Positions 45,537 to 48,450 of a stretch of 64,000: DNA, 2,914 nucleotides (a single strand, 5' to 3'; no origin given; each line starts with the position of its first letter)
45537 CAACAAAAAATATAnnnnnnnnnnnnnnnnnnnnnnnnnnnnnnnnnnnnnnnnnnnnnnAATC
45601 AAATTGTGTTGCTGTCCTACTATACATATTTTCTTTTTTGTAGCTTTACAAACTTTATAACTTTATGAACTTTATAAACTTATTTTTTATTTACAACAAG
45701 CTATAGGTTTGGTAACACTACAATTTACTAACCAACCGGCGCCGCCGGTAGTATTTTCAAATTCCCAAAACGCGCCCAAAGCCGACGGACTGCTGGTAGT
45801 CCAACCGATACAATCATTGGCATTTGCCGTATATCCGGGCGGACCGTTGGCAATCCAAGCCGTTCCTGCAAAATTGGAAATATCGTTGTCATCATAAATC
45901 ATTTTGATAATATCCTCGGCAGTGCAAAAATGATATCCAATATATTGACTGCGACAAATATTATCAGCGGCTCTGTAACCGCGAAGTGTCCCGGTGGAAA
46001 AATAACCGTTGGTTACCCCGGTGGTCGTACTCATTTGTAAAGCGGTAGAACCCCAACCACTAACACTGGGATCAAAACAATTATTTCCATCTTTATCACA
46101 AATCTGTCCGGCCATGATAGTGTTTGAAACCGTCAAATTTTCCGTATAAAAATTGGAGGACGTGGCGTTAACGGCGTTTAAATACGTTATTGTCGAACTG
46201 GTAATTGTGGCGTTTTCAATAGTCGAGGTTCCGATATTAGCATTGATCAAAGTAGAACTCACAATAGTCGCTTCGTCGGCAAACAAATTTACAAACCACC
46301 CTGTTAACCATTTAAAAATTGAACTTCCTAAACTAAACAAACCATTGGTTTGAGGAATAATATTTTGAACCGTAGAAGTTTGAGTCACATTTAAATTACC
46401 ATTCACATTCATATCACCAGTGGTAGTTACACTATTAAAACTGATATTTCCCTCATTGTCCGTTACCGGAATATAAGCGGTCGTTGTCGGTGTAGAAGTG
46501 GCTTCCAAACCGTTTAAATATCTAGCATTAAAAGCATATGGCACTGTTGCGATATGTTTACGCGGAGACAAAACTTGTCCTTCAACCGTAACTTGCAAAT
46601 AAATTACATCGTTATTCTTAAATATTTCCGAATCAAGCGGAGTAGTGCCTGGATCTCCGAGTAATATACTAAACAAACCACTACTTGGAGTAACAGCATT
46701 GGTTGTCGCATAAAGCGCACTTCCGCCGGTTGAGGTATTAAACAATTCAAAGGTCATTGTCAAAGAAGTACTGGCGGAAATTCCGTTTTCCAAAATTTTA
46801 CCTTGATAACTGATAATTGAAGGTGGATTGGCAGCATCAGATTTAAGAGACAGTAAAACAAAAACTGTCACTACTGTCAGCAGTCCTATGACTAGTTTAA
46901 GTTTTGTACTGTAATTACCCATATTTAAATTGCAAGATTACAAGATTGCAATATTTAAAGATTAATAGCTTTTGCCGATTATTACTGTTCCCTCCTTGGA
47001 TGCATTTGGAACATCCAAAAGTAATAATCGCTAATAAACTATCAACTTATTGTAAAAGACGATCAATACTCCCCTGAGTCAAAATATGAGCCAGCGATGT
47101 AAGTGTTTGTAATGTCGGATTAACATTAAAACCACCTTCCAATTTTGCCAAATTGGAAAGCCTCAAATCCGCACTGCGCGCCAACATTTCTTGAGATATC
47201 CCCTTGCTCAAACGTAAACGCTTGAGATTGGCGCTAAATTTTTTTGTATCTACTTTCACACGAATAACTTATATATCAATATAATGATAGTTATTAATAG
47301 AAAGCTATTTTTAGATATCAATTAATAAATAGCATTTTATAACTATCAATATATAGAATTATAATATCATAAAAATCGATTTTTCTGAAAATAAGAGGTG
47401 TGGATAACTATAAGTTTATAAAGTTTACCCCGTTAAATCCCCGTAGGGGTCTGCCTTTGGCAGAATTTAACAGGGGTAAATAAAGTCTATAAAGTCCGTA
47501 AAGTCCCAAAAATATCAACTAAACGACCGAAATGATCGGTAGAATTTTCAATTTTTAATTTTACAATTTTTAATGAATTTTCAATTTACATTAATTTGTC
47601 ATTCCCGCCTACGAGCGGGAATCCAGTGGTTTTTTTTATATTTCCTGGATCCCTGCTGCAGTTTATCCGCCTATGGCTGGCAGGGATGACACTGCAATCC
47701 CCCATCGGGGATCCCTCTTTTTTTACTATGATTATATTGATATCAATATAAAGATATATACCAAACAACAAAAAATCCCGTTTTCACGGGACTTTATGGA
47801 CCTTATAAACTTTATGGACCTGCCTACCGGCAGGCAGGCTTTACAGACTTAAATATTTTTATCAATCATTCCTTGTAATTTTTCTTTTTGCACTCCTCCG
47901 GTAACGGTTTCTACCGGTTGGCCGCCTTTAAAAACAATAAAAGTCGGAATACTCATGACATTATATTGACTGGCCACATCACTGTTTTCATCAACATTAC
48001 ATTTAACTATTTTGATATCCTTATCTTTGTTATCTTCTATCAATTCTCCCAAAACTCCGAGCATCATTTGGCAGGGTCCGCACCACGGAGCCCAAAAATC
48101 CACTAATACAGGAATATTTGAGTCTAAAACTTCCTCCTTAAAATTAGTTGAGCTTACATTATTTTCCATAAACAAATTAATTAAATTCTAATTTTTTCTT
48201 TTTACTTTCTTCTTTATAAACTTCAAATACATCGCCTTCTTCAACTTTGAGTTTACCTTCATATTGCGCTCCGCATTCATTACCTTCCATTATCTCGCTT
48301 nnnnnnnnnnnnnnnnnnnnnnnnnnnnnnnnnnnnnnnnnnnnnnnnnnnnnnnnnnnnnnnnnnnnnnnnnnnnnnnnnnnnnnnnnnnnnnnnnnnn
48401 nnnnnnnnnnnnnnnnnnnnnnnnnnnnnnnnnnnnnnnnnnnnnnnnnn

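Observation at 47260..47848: Palindrome- and iteron-rich segment bounded by inverted 9-mer arrays between the XRE regulator and trxA: possible miniature mobile element or regulatory hub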

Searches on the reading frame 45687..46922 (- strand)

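Call 57: search_protein_families(library=pfam, proteins=[window:45687-46922:-], max_evalue=0.01)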
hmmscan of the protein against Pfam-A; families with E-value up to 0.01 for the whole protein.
window:45687-46922:- (411 aa): 0 families

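Call 58: search_protein_families(library=ncbifam, proteins=[window:45687-46922:-], max_evalue=0.01)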
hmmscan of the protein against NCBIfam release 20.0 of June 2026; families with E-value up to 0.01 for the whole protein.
window:45687-46922:- (411 aa): 1 family
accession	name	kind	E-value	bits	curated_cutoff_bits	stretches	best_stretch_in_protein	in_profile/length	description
NF053851.1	Bdello_MAT_N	subfamily_domain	2.4e-06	27.5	60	1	23-101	3-85/162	mosaic adhesive trimer family chimeric fiber protein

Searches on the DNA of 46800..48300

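Call 3: search_rna_families(source=window, start=46800, end=48300, threshold=evalue, max_evalue=10, show_alignments=3)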
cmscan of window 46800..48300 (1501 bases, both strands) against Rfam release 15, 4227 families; matches with E-value up to 10: 8.
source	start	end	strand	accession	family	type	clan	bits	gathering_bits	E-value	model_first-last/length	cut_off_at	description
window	47745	47822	-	RF01770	rimP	Cis-reg; leader;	-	31.1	47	0.011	1-102/102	no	Gammaprotebacteria rimP leader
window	47772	47886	-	RF00195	RsmY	Gene; sRNA;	CL00106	29.2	57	7.8e-05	1-121/121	no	RsmY RNA family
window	47733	47822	+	RF02510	PYLIS_3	Cis-reg;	-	19.8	38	0.21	1-100/100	no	Pyrrolysine insertion sequence mttB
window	46969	47037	-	RF00701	mir-126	Gene; miRNA;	-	19.8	47.2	0.96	1-74/74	no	mir-126 microRNA precursor family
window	47563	47650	-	RF02748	FtrB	Gene; sRNA;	-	19.7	66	2.9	1-115/115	no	Francisella sRNA B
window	47766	47863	-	RF02435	SpF41_sRNA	Gene; sRNA;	-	19.3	52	5.2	1-105/105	no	Streptococcus sRNA SpF41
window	47742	47860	+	RF01770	rimP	Cis-reg; leader;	-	18.4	47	5.6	1-102/102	no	Gammaprotebacteria rimP leader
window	47977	48025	-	RF01306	sR52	Gene; snRNA; snoRNA; CD-box;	-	15.1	50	3.2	1-60/60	no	Small nucleolar RNA sR52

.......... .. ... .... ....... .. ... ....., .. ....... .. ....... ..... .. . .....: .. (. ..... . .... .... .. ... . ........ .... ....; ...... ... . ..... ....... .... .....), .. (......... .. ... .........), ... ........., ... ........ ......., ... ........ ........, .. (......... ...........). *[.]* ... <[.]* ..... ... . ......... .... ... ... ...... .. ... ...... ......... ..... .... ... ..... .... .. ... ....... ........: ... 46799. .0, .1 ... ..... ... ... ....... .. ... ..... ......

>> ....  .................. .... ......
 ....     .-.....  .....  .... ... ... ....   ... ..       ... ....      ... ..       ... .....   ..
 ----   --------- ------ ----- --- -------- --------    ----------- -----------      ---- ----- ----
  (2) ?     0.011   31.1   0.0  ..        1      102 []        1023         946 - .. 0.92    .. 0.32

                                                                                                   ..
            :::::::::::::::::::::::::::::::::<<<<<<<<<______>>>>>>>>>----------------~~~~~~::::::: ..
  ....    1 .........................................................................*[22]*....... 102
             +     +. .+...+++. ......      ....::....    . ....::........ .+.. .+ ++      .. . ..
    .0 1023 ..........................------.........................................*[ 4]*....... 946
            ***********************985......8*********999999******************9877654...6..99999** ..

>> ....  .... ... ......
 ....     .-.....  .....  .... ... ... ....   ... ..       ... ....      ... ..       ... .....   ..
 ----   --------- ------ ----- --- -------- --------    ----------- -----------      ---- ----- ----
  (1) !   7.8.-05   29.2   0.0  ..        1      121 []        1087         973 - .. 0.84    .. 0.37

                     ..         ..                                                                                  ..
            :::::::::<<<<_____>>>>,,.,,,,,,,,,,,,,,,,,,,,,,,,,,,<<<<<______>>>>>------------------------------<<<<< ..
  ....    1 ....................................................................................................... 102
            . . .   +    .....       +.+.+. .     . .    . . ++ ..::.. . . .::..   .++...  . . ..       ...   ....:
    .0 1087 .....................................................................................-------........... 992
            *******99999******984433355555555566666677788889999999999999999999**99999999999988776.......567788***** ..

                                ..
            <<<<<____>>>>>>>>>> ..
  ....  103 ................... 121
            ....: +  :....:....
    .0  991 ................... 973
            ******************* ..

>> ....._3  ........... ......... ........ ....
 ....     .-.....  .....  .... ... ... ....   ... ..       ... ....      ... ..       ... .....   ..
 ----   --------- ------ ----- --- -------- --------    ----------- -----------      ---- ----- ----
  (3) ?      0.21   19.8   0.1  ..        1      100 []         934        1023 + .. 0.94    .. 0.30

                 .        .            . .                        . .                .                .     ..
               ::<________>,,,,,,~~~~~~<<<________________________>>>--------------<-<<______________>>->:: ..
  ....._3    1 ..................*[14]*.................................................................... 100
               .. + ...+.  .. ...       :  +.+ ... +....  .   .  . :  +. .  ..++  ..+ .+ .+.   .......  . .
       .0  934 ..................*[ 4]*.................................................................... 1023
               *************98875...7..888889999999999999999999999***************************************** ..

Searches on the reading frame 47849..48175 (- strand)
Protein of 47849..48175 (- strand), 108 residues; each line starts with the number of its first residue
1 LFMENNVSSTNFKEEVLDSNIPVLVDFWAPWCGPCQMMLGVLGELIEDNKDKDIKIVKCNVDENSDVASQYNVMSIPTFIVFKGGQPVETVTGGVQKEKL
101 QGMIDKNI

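Call 19: find_encoding_contigs(protein=window:47849-48175:-, flank=10000, max_places=10)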
Protein window:47849-48175:- (108 aa): no gene with exactly this product is on record in the collection.

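Call 57: search_protein_families(library=pfam, proteins=[window:47849-48175:-], max_evalue=0.01)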
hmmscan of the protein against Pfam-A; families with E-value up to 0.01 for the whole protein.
window:47849-48175:- (108 aa): 9 families
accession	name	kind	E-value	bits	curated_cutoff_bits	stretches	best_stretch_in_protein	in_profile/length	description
PF00085.26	Thioredoxin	-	7.1e-32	109.9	23.5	1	7-105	5-102/103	Thioredoxin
PF13098.12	Thioredoxin_2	-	5e-10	40.1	27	1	21-103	6-103/104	Thioredoxin-like domain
PF13905.12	Thioredoxin_8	-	8.1e-09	36.1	27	1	22-64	3-46/94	Thioredoxin-like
PF00578.27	AhpC-TSA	-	4.7e-06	27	26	1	19-78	24-84/124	AhpC/TSA family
PF14595.12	Thioredoxin_9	-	4.8e-06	26.9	25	1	13-84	35-106/129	Thioredoxin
PF08534.16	Redoxin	-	0.00011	22.4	26.6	1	22-69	30-79/148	Redoxin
PF13899.12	Thioredoxin_7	-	0.00018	22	27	1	13-81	10-80/83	Thioredoxin-like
PF13192.12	Thioredoxin_3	-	0.0015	18.9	24.8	1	30-81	8-55/76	Thioredoxin domain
PF07449.17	HyaE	-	0.0034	17.9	22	1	41-92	49-100/108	Hydrogenase-1 expression protein HyaE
